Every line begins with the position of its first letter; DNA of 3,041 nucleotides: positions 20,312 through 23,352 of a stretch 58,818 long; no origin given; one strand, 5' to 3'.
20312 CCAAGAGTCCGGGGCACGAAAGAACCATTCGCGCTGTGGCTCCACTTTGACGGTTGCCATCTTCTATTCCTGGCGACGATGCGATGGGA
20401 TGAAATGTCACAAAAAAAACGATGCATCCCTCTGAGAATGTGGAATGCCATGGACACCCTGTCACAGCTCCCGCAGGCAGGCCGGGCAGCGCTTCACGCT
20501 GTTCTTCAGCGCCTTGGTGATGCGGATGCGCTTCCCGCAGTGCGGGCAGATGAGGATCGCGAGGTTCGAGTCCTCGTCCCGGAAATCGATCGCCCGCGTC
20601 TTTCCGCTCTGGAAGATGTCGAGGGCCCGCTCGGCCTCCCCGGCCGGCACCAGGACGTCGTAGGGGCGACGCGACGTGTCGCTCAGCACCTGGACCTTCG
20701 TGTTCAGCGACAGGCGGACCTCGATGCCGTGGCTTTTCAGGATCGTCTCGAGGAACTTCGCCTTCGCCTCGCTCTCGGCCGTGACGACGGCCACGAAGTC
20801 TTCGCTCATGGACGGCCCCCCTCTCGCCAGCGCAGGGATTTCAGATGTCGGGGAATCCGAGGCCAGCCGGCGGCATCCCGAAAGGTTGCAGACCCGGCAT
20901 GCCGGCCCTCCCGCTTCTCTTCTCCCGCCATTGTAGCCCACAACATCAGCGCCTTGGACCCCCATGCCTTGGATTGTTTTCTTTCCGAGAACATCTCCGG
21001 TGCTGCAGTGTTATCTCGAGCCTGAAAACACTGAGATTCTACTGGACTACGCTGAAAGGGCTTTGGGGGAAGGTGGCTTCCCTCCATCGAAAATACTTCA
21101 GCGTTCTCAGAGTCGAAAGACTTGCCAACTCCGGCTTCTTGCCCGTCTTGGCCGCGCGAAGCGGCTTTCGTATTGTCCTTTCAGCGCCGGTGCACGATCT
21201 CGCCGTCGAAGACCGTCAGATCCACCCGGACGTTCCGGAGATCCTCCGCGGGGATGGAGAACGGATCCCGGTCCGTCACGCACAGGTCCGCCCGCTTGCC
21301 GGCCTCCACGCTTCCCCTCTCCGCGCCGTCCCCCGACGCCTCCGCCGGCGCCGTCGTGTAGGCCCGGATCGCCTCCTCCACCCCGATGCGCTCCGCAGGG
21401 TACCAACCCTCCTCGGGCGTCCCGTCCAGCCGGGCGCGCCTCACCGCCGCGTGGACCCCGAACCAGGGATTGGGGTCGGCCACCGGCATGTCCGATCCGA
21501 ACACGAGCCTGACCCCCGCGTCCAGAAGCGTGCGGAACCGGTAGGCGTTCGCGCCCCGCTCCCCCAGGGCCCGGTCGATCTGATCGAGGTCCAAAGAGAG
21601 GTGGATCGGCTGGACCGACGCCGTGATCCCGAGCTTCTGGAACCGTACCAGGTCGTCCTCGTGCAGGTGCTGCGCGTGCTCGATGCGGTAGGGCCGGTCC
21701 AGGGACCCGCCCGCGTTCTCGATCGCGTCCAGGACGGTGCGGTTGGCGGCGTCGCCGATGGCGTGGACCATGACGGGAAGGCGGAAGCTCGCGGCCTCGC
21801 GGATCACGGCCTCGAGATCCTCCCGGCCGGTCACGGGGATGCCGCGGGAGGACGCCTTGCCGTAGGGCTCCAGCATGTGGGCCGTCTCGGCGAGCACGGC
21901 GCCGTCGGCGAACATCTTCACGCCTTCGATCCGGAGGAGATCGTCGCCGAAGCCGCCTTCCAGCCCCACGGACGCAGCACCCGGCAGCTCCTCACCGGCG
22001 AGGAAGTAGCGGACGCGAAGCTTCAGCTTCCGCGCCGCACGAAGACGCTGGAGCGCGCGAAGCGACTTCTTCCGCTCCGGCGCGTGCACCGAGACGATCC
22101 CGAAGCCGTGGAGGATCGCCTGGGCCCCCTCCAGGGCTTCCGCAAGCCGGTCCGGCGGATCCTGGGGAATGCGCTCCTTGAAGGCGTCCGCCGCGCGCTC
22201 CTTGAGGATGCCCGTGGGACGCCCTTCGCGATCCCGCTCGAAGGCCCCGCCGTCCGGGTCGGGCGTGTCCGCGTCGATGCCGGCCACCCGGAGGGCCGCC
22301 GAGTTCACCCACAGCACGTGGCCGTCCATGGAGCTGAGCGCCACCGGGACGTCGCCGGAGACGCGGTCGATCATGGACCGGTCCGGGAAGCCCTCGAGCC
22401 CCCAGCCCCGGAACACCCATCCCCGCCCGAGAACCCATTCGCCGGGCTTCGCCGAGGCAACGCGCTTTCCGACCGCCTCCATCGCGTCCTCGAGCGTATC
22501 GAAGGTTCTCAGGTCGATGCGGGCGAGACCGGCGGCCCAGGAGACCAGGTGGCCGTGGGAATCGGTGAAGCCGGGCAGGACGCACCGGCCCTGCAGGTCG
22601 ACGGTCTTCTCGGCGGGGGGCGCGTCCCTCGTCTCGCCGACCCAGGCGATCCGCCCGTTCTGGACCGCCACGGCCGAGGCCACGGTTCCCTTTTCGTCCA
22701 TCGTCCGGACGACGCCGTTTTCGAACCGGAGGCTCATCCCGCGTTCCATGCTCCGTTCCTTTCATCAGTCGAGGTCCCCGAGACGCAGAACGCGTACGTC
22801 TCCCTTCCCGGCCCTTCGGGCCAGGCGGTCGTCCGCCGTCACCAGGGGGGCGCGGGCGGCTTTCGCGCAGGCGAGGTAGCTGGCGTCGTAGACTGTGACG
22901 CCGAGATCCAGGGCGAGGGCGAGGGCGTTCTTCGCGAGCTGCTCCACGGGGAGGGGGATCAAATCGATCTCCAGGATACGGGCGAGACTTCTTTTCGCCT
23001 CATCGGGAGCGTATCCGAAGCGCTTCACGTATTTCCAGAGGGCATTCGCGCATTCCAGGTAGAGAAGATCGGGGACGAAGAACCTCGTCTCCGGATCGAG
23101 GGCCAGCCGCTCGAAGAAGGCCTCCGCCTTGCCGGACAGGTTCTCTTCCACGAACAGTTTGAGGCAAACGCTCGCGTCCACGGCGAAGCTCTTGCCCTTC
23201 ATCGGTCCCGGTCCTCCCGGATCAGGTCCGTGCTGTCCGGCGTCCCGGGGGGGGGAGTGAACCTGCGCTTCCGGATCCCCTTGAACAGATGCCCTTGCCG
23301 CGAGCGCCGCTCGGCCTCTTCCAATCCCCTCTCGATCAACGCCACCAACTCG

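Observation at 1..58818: The whole window is one perfect, spacer-less 58.8-kb palindrome made of two 29,409-bp arms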

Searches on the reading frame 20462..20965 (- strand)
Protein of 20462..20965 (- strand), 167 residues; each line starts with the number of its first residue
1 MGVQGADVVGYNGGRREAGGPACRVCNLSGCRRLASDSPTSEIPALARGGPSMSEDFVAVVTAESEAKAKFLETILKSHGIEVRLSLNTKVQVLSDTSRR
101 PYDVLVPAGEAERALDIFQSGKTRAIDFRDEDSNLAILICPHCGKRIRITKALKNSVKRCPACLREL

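Call 8: search_protein_families(library=pfam, proteins=[window:20462-20965:-], max_evalue=0.001)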
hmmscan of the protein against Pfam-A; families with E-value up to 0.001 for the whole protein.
window:20462-20965:- (167 aa): 1 family
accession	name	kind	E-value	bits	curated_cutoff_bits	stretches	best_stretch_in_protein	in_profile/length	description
PF09413.15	DUF2007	-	0.00074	20.1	25.7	0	58-120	2-64/66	Putative prokaryotic signal transducing protein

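Call 31: search_protein_families(library=pfam, proteins=[window:20462-20965:-], max_evalue=0.05)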
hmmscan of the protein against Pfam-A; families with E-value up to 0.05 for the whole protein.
window:20462-20965:- (167 aa): 2 families
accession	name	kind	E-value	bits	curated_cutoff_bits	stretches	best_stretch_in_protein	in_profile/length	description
PF09413.15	DUF2007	-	0.00074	20.1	25.7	1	58-120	2-64/66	Putative prokaryotic signal transducing protein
PF13240.11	Zn_Ribbon_1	-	0.017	15.3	25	0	140-147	2-9/23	zinc-ribbon domain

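Call 53: search_protein_families(library=phrogs, proteins=[window:20462-20965:-], max_evalue=0.00001)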
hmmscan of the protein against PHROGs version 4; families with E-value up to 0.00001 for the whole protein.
window:20462-20965:- (167 aa): 0 families

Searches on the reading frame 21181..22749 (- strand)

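Call 8: search_protein_families(library=pfam, proteins=[window:21181-22749:-], max_evalue=0.001)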
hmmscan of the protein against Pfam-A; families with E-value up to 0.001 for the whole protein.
window:21181-22749:- (522 aa): 3 families
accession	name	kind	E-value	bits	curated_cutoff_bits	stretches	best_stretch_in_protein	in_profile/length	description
PF07969.17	Amidohydro_3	-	3.3e-102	343.8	29.7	1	48-520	1-472/472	Amidohydrolase family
PF01979.26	Amidohydro_1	-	1.7e-18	67.4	25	1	301-519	126-345/345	Amidohydrolase family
PF22039.1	HUTI_composite_bact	-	0.00014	21.8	25.5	1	26-42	2-18/26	Imidazolonepropionase-like composite domain, bacteria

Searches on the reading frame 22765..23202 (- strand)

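Call 8: search_protein_families(library=pfam, proteins=[window:22765-23202:-], max_evalue=0.001)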
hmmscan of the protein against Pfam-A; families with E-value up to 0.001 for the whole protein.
window:22765-23202:- (145 aa): 1 family
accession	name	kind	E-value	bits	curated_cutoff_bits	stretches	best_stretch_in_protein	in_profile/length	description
PF01850.27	PIN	-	3.8e-15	57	23.6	1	8-132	3-119/120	PIN domain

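Call 53: search_protein_families(library=phrogs, proteins=[window:22765-23202:-], max_evalue=0.00001)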
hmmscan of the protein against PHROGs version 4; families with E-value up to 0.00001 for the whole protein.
window:22765-23202:- (145 aa): 0 families
